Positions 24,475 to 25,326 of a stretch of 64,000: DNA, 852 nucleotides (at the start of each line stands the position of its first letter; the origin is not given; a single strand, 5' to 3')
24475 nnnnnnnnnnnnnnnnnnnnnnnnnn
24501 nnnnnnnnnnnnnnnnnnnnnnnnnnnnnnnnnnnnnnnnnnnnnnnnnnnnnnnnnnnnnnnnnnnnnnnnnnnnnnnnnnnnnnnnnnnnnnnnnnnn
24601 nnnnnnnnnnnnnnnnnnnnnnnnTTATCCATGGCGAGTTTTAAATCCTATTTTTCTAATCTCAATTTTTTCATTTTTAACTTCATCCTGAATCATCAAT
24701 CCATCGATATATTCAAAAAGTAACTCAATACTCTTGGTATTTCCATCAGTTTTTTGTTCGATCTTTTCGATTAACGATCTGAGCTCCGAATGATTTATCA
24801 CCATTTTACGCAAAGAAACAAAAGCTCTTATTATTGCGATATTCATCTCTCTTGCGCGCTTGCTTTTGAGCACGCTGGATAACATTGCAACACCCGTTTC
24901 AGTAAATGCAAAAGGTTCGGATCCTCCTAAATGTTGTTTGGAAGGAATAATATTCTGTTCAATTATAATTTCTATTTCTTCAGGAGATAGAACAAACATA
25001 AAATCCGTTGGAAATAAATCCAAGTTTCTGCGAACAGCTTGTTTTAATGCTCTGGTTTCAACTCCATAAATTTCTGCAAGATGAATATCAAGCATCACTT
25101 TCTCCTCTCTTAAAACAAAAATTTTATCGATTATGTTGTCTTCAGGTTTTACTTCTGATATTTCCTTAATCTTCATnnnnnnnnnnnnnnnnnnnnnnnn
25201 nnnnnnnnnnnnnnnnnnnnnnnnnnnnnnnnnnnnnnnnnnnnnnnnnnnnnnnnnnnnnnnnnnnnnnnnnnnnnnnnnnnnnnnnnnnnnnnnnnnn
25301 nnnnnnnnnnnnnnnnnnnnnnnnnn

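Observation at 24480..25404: ORF6N/KilA-N gene inserted into the 3' end of yifB/comM with a 156-bp duplication whose differences are all synonymous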

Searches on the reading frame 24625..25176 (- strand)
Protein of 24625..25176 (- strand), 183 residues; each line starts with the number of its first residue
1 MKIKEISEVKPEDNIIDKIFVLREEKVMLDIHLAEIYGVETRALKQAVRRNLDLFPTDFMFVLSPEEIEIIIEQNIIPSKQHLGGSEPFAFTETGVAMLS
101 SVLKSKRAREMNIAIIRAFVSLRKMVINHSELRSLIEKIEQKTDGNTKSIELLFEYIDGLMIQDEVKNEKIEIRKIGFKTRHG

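Call 5: search_protein_families(library=pfam, proteins=[window:24625-25176:-], max_evalue=0.01)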
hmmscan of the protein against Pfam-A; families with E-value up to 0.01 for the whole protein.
window:24625-25176:- (183 aa): 3 families
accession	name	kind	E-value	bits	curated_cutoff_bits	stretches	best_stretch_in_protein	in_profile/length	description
PF10543.14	ORF6N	-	7.7e-27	93.8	27.8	1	18-102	2-86/86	ORF6N domain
PF09669.15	Phage_pRha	-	0.0042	18.1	29.9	0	33-123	6-90/91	Phage regulatory protein Rha (Phage_pRha)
PF04192.17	Utp21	-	0.0047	17.2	30.8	1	84-160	125-204/209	Utp21 specific WD40 associated putative domain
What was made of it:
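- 24625..25176 (-): ORF6N (KilA-N-related) gene of 183 aa, 'subfamily A'. Its last 3 codons and stop are supplied by R2, so the junction falls at the natural C-terminus. Pfam PF10543 at 7.7e-27 (call 5).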

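Call 7: find_encoding_contigs(protein=window:24625-25176:-, flank=10000, max_places=10)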
Protein window:24625-25176:- (183 aa): 1 contig read that carries it; 1 place shown.
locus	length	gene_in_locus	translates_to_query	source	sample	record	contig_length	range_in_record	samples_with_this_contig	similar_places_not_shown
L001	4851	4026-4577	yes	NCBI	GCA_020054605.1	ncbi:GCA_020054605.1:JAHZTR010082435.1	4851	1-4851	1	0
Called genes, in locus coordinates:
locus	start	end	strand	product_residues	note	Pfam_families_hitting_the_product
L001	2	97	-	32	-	?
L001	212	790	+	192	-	PF13580:SIS_2, PF01380:SIS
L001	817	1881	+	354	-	PF18962:Por_Secre_tail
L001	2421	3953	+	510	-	PF05362:Lon_C (weak), PF13541:ChlI, PF00493:MCM (faint), PF01078:Mg_chelatase, PF00158:Sigma54_activat (faint), PF07728:AAA_5, PF13335:Mg_chelatase_C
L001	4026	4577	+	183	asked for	PF10543:ORF6N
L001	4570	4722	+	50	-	PF13335:Mg_chelatase_C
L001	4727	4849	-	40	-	?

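Call 17: find_homologous_proteins(query=window:24625-25176:-, max_evalue=0.00001)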
Query window:24625-25176:- (183 aa): 7967 proteins with E <= 0.00001 among 8000 candidates; the best 120 are listed.
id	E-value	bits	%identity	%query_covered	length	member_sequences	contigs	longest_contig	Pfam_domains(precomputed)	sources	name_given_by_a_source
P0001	1.8e-108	378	100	100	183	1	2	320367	PF10543.15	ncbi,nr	ncbi:MAG: ORF6N domain-containing protein [Crocinitomicaceae bacterium]|nr:ORF6N domain-containing p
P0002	1.7e-73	264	70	98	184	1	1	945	PF10543.15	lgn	-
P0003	8.0e-73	262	76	92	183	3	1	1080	PF10543.15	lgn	-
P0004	6.3e-68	246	68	97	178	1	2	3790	PF10543.15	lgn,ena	-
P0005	1.0e-67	245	67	98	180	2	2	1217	PF10543.15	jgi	jgi:ORF6N domain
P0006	2.6e-67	244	66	98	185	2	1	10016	PF10543.15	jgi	jgi:ORF6N domain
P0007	2.8e-67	244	66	98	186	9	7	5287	PF10543.15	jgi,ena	-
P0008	3.5e-67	244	69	93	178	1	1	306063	PF10543.15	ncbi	-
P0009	4.5e-67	243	71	86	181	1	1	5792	PF10543.15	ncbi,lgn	-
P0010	1.1e-66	242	65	98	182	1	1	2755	PF10543.15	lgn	-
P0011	2.3e-66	241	65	97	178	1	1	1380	PF10543.15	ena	-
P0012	2.6e-66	241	64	100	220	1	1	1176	PF10543.15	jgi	jgi:hypothetical protein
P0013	3.4e-66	240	68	97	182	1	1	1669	PF10543.15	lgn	-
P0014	5.7e-66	240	67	97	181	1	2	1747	PF10543.15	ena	-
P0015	5.9e-66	240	67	97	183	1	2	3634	PF10543.15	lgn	-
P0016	6.4e-66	240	64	99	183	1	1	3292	PF10543.15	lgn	-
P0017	7.1e-66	239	68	92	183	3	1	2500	PF10543.15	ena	-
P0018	1.5e-65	238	66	98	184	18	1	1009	PF10543.15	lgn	-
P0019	1.7e-65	238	66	92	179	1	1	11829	PF10543.15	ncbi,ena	-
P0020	1.7e-65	238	68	92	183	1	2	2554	PF10543.15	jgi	jgi:hypothetical protein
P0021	2.5e-65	238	67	93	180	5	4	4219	PF10543.15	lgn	-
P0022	2.7e-65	238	66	98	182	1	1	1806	PF10543.15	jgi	jgi:hypothetical protein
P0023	2.7e-65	238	65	98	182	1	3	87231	PF10543.15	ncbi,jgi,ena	-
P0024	2.9e-65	237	66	97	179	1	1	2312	PF10543.15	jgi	jgi:hypothetical protein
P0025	3.1e-65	237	67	92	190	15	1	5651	PF10543.15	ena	-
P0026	3.2e-65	237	64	98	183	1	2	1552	PF10543.15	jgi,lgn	jgi:hypothetical protein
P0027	3.5e-65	237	68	92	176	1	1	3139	PF10543.15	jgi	jgi:hypothetical protein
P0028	3.6e-65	237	62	98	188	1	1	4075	PF10543.15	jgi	jgi:hypothetical protein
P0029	3.9e-65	237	68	93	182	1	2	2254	PF10543.15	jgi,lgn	jgi:hypothetical protein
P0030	4.3e-65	237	67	98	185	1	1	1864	PF10543.15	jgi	jgi:ORF6N domain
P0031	4.5e-65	237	64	98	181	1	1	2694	PF10543.15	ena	-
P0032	5.2e-65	237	65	94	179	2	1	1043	PF10543.15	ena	-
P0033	6.0e-65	236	65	98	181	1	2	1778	PF10543.15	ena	-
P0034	6.3e-65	236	64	99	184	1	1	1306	PF10543.15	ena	-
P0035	8.3e-65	236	67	93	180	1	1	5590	PF10543.15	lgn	-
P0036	1.1e-64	236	64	99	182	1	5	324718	PF10543.15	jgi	jgi:hypothetical protein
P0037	1.2e-64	235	66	93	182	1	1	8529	PF10543.15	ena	-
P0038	1.2e-64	235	65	98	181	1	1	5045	PF10543.15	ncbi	-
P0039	1.3e-64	235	70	88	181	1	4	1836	PF10543.15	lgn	-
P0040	1.3e-64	235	68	92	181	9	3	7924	PF10543.15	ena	-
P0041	1.4e-64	235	65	96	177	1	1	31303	PF10543.15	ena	-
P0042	1.4e-64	235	66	92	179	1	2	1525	PF10543.15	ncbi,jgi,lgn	jgi:hypothetical protein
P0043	1.4e-64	235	66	98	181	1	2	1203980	PF10543.15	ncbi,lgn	ncbi:MAG: ORF6N domain-containing protein [Bacteroidota bacterium]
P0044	1.6e-64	235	67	92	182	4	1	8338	PF10543.15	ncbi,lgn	ncbi:MAG: ORF6N domain-containing protein [Bacteroidia bacterium]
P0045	1.6e-64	235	68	92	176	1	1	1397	PF10543.15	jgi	jgi:hypothetical protein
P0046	1.8e-64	235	64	96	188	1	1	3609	PF10543.15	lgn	-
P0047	2.1e-64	235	68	87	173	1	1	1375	PF10543.15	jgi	-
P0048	2.3e-64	234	63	96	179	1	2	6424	PF10543.15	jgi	jgi:hypothetical protein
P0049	2.5e-64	234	65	98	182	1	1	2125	PF10543.15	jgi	jgi:hypothetical protein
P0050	2.5e-64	234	66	95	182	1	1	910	PF10543.15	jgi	jgi:hypothetical protein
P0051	2.5e-64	234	67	96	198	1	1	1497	PF10543.15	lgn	-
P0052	2.9e-64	234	63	99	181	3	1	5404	PF10543.15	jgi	jgi:hypothetical protein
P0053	3.1e-64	234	67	92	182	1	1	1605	PF10543.15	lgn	-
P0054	3.2e-64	234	63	96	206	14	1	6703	PF10543.15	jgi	jgi:hypothetical protein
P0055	3.4e-64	234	64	99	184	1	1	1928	PF10543.15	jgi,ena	-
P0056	3.8e-64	234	66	93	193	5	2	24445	PF10543.15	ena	-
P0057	4.3e-64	234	64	93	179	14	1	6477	PF10543.15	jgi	-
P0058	4.5e-64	234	64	98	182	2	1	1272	PF10543.15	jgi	-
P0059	4.6e-64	233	67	92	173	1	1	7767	PF10543.15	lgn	-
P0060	4.8e-64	233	64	98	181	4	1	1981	PF10543.15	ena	-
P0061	5.2e-64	233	62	97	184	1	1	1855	PF10543.15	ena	-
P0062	6.4e-64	233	65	99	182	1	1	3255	PF10543.15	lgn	-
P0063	6.4e-64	233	63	98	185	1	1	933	PF10543.15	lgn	-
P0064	7.1e-64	233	65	92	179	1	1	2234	PF10543.15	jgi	jgi:hypothetical protein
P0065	8.7e-64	233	67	93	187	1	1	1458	PF10543.15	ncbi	-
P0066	1.0e-63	232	62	98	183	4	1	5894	PF10543.15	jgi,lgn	jgi:hypothetical protein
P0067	1.1e-63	232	64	98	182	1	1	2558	PF10543.15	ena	-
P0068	1.4e-63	232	64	92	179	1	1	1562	PF10543.15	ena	-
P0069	1.5e-63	232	66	98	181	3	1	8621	PF10543.15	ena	-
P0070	1.7e-63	232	69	84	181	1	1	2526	PF10543.15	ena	-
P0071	2.1e-63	231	65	98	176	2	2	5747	PF10543.15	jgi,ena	-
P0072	2.2e-63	231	68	92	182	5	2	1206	PF10543.15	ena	-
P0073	2.5e-63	231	70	89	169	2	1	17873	PF10543.15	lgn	-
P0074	2.6e-63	231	70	83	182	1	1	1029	PF10543.15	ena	-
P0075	2.8e-63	231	67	92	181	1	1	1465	PF10543.15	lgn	-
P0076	2.9e-63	231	67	92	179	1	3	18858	PF10543.15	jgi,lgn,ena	-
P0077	3.0e-63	231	69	87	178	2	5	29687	PF10543.15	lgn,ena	-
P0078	3.1e-63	231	66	93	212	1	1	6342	PF10543.15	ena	-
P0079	3.3e-63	231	67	92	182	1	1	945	PF10543.15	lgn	-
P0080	3.6e-63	231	64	98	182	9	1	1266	PF10543.15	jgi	jgi:hypothetical protein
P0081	3.7e-63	231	67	89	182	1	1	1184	PF10543.15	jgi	jgi:hypothetical protein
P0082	3.8e-63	230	67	91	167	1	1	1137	PF10543.15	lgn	-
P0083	3.9e-63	230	69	88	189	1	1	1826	PF10543.15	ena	-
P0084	4.2e-63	230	65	92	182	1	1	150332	PF10543.15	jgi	jgi:hypothetical protein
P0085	4.4e-63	230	62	98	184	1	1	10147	PF10543.15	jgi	jgi:hypothetical protein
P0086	4.5e-63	230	67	85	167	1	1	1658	PF10543.15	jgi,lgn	jgi:hypothetical protein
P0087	4.7e-63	230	64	93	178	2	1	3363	PF10543.15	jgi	jgi:hypothetical protein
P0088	6.2e-63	230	65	92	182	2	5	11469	PF10543.15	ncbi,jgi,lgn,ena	jgi:hypothetical protein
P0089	7.6e-63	230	63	98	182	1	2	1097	PF10543.15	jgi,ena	jgi:hypothetical protein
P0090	7.7e-63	230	65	93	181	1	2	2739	PF10543.15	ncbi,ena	-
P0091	8.5e-63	229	62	99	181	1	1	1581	PF10543.15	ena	-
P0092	8.8e-63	229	67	92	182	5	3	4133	PF10543.15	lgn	-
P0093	9.1e-63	229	63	98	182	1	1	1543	PF10543.15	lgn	-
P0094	1.1e-62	229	66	92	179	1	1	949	PF10543.15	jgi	-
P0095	1.2e-62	229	65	92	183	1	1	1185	PF10543.15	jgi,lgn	jgi:hypothetical protein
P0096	1.2e-62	229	63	98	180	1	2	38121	PF10543.15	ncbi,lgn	-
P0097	1.5e-62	229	64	92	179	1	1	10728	PF10543.15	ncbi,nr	ncbi:MAG: ORF6N domain-containing protein [Salinivirgaceae bacterium]|nr:ORF6N domain-containing pro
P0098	2.0e-62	228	64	98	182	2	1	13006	PF10543.15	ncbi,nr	ncbi:MAG: DNA-binding protein [Mucilaginibacter sp.]|nr:DNA-binding protein [Mucilaginibacter sp.]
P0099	2.0e-62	228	66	93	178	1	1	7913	PF10543.15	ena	-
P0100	2.1e-62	228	62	98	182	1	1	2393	PF10543.15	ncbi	-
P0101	2.7e-62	228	64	95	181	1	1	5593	PF10543.15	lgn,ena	-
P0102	3.1e-62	228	61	96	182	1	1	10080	PF10543.15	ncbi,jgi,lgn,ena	jgi:hypothetical protein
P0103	3.3e-62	227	65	92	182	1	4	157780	PF10543.15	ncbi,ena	-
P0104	3.5e-62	227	68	88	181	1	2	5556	PF10543.15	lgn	-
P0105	4.1e-62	227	61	98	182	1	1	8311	PF10543.15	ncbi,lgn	-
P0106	4.2e-62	227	66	93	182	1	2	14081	PF10543.15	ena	-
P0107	4.4e-62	227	67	92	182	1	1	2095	PF10543.15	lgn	-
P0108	4.7e-62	227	63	95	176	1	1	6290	PF10543.15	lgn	-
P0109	5.2e-62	227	66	93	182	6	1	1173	PF10543.15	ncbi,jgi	jgi:hypothetical protein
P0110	5.2e-62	227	65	92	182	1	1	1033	PF10543.15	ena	-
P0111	5.7e-62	227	65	92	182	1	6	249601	PF10543.15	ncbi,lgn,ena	-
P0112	5.8e-62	227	61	98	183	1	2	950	PF10543.15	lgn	-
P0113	6.4e-62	227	63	99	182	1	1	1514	PF10543.15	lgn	-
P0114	6.8e-62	226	64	90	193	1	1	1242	PF10543.15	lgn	-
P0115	7.0e-62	226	68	88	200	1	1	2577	PF10543.15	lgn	-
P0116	9.4e-62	226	69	88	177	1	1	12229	PF10543.15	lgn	-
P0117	9.5e-62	226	62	92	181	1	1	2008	PF10543.15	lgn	-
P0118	1.0e-61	226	65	92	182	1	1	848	PF10543.15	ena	-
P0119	1.1e-61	226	65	92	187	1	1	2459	PF10543.15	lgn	-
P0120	1.1e-61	226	66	92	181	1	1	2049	PF10543.15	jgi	jgi:hypothetical protein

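Call 18: find_encoding_contigs(protein=P0008, flank=5000, max_places=3)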
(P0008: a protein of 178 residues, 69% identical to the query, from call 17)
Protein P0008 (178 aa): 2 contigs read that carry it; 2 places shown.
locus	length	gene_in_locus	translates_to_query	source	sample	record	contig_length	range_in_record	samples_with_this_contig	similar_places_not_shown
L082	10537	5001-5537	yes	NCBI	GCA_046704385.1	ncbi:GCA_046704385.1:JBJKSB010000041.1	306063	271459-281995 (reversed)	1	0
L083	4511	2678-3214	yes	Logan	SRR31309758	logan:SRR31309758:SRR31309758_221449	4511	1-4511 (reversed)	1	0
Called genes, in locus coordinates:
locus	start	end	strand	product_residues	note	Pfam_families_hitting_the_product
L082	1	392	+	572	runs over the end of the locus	PF22842:Pel9A-like_beta_helix, PF13229:Beta_helix, PF18998:Flg_new_2, PF18962:Por_Secre_tail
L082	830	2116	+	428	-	PF13701:DDE_Tnp_1_4, PF01609:DDE_Tnp_1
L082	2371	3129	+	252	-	-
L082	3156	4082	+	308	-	PF00589:Phage_integrase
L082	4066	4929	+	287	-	PF00589:Phage_integrase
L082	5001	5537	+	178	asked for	PF10543:ORF6N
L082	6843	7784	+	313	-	-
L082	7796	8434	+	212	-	-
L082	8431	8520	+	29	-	-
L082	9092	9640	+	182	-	PF10543:ORF6N, PF09669:Phage_pRha (weak)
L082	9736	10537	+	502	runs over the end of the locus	PF13529:Peptidase_C39_2 (weak)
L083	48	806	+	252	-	-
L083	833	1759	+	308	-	PF00589:Phage_integrase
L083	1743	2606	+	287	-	PF00589:Phage_integrase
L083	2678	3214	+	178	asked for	PF10543:ORF6N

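Call 19: find_encoding_contigs(protein=P0036, flank=5000, max_places=3)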
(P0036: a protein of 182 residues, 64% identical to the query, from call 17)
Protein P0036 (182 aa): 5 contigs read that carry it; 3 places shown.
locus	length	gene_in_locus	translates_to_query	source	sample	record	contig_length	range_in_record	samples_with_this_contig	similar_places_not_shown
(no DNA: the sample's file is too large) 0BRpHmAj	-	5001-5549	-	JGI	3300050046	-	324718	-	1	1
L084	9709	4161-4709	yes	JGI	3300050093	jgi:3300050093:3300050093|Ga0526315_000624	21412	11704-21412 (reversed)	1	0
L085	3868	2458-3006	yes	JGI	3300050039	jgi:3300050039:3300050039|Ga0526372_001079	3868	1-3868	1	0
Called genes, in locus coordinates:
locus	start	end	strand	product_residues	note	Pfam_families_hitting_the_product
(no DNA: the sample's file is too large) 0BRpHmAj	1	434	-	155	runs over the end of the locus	-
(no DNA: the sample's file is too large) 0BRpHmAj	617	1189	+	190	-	PF13580:SIS_2, PF01380:SIS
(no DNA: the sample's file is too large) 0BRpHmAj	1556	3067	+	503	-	PF13884:Peptidase_S74, PF18962:Por_Secre_tail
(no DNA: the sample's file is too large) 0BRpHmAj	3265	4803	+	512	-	PF05362:Lon_C (weak), PF13541:ChlI, PF00493:MCM (weak), PF05496:RuvB_N (faint), PF01078:Mg_chelatase, PF07728:AAA_5, PF13335:Mg_chelatase_C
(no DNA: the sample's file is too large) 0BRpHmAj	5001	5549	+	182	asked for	PF10543:ORF6N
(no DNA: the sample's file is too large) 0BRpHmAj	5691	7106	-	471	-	-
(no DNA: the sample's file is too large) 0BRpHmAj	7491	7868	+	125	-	-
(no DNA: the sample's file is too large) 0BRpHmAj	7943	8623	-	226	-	-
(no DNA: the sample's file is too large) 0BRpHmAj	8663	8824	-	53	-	-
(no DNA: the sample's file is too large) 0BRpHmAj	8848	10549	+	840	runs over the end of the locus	PF12768:Rax2 (faint), PF17164:DUF5122, PF18962:Por_Secre_tail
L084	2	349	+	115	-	?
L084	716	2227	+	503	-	PF13884:Peptidase_S74, PF18962:Por_Secre_tail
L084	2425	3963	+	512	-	PF05362:Lon_C (weak), PF13541:ChlI, PF00493:MCM (weak), PF05496:RuvB_N (faint), PF01078:Mg_chelatase, PF07728:AAA_5, PF13335:Mg_chelatase_C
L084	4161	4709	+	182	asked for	PF10543:ORF6N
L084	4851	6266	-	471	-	-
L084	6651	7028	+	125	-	-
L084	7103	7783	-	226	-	-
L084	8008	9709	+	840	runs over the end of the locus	PF12768:Rax2 (faint), PF17164:DUF5122, PF18962:Por_Secre_tail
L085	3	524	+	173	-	?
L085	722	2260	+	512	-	PF05362:Lon_C (weak), PF13541:ChlI, PF00493:MCM (weak), PF05496:RuvB_N (faint), PF01078:Mg_chelatase, PF07728:AAA_5, PF13335:Mg_chelatase_C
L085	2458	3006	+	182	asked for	PF10543:ORF6N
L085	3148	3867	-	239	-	?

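Call 20: find_encoding_contigs(protein=P0043, flank=5000, max_places=3)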
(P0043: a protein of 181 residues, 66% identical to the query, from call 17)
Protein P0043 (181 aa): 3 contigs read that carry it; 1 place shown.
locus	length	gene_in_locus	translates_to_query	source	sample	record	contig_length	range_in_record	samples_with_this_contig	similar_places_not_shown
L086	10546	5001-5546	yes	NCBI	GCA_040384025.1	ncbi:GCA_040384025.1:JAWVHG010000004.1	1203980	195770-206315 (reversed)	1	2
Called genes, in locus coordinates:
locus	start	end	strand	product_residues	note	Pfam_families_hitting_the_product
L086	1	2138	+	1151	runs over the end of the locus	PF00873:ACR_tran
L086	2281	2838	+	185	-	PF20221:DUF6580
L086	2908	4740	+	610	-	PF18962:Por_Secre_tail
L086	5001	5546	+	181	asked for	PF10543:ORF6N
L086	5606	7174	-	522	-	PF00890:FAD_binding_2, PF01266:DAO (weak), PF07992:Pyr_redox_2 (faint), PF02910:Succ_DH_flav_C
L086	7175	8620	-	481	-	PF00171:Aldedh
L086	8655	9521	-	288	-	PF00515:TPR_1 (faint), PF07719:TPR_2 (faint), PF13181:TPR_8 (faint), PF13424:TPR_12 (faint)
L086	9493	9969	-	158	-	-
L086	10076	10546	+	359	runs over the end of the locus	PF13483:Lactamase_B_3, PF12706:Lactamase_B_2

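Call 21: find_encoding_contigs(protein=P0111, flank=5000, max_places=3)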
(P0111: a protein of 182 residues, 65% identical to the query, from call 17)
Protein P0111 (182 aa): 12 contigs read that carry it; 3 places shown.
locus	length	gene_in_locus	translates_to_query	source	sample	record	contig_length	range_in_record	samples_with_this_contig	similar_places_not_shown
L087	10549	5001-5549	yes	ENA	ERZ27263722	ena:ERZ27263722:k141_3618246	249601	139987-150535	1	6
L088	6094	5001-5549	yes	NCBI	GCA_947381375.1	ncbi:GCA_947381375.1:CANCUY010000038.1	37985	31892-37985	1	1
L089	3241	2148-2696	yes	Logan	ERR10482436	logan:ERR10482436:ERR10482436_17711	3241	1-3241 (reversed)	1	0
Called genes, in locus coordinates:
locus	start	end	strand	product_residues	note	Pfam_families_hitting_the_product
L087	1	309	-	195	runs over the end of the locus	PF00801:PKD (weak), PF18911:PKD_4, PF18962:Por_Secre_tail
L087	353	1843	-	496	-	-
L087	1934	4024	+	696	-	PF03571:Peptidase_M49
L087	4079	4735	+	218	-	PF10543:ORF6N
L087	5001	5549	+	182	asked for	PF10543:ORF6N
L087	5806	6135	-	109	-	-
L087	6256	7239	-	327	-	-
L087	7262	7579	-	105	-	-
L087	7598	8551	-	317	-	PF13421:Band_7_1, PF01145:Band_7 (faint), PF09851:SHOCT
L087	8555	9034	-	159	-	-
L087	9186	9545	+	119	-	-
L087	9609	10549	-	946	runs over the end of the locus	PF02739:5_3_exonuc_N, PF01367:5_3_exonuc, PF01612:DNA_pol_A_exo1, PF22619:DNA_polI_exo1 (weak), PF00476:DNA_pol_A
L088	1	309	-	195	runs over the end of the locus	PF00801:PKD (weak), PF18911:PKD_4, PF18962:Por_Secre_tail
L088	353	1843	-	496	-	-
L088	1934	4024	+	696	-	PF03571:Peptidase_M49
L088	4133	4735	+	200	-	PF10543:ORF6N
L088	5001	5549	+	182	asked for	PF10543:ORF6N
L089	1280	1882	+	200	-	PF10543:ORF6N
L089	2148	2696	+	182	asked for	PF10543:ORF6N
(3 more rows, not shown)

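Call 34: find_related_loci(query=window:24625-25176:-, collection=viral_contigs, flank=3000)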
Query window:24625-25176:- (183 aa) in viral_contigs; peptide patterns used: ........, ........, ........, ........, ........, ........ (x = any residue, [..] = any of these).
34 stretches matched a pattern, but none encodes a relative of the query by tblastn (E <= 1e-3).

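Call 36: find_related_loci(query=A2, collection=viral_contigs, flank=3000)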
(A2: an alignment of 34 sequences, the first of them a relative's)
Query A2 (183 aa) in viral_contigs; peptide patterns used: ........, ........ (x = any residue, [..] = any of these).
138 stretches matched a pattern; 130 encode a relative of the query (tblastn E <= 1e-3); the best 80 are kept; 80 distinct loci.
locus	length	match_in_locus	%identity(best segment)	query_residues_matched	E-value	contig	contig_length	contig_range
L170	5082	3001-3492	49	15-180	2e-45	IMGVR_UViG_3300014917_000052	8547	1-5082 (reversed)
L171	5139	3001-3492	51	15-180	2e-45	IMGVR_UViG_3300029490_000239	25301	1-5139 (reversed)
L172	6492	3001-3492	50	15-180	2e-45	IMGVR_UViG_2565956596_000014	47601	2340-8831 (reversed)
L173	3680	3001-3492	49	15-180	2e-45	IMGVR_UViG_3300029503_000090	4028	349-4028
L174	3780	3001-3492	49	15-180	2e-45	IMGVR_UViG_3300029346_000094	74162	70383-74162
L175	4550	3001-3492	50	15-180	1e-45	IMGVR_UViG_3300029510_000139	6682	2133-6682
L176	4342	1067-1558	49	15-180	4e-45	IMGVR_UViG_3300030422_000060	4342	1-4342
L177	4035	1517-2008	49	15-180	4e-45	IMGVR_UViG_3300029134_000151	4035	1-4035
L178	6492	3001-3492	49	15-180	5e-45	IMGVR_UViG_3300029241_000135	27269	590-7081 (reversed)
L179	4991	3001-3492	49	15-180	4e-45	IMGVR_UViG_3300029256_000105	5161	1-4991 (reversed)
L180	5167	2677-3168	49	15-180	7e-45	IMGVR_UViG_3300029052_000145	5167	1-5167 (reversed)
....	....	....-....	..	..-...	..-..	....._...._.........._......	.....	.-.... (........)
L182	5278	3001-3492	49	15-180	1e-44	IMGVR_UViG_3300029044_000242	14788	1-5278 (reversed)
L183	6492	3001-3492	49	15-180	7e-45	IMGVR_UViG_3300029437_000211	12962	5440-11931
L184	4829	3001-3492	50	15-180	8e-45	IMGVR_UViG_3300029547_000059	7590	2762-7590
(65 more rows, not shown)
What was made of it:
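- Tried and rejected: A single-protein scan found nothing (call 36 follows call 34).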
